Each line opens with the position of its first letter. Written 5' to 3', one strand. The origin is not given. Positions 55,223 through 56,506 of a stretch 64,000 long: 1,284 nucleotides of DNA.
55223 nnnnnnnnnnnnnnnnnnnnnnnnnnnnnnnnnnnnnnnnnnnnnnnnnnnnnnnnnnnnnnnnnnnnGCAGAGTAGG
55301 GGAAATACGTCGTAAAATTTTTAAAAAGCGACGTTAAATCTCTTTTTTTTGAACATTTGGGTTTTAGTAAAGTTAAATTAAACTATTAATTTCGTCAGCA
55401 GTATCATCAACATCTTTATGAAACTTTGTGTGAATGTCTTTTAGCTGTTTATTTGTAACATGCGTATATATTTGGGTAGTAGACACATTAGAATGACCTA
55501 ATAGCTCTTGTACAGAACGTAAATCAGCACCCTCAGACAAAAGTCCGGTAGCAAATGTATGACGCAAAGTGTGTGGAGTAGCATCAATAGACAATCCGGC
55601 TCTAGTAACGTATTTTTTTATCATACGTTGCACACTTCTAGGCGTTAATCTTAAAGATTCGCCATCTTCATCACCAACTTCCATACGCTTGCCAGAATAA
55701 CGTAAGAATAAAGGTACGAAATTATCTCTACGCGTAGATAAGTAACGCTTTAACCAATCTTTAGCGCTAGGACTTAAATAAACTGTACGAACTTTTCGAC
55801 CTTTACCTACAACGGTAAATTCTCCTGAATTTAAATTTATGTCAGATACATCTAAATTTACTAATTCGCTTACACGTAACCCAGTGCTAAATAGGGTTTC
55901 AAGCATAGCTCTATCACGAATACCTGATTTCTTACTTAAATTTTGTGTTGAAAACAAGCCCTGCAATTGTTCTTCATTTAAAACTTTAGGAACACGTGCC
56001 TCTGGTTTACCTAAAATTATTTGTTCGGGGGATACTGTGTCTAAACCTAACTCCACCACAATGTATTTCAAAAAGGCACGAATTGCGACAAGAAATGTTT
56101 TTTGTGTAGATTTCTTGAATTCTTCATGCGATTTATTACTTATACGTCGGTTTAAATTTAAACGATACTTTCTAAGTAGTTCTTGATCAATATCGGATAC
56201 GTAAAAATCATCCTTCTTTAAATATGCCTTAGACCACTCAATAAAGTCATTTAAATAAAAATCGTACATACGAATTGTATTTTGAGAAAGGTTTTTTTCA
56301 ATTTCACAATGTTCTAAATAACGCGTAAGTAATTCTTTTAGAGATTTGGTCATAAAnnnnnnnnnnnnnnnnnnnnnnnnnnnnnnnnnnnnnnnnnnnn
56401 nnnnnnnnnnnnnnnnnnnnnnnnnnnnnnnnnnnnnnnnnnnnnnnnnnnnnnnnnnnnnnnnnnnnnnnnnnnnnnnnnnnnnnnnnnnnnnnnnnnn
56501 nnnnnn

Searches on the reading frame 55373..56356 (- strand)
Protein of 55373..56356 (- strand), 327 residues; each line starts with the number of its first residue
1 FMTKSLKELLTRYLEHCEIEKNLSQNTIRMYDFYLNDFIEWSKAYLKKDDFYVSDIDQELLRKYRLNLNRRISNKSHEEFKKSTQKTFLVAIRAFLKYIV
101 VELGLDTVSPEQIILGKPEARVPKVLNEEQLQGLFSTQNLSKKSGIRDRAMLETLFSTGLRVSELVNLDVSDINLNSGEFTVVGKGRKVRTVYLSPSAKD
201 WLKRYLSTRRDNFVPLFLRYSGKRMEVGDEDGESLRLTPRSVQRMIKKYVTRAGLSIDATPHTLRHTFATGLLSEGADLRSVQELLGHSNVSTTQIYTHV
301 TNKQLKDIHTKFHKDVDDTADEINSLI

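Call 88: search_protein_families(library=pfam, proteins=[window:55373-56356:-], max_evalue=0.01)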
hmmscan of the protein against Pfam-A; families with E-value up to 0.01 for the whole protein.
window:55373-56356:- (327 aa): 4 families
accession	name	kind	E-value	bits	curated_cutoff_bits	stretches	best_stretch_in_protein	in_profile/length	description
PF00589.27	Phage_integrase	-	2.7e-44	151.4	27.1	1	124-302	1-170/172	Phage integrase family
PF13102.12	Phage_int_SAM_5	-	1e-05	26.3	22.3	1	12-98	5-81/98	Phage integrase SAM-like domain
PF02899.23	Phage_int_SAM_1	-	1.3e-05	25.8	22.3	1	11-100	2-80/83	Phage integrase, N-terminal SAM-like domain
PF13495.12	Phage_int_SAM_4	-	0.00065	20.5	27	1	9-100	1-79/85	Phage integrase, N-terminal SAM-like domain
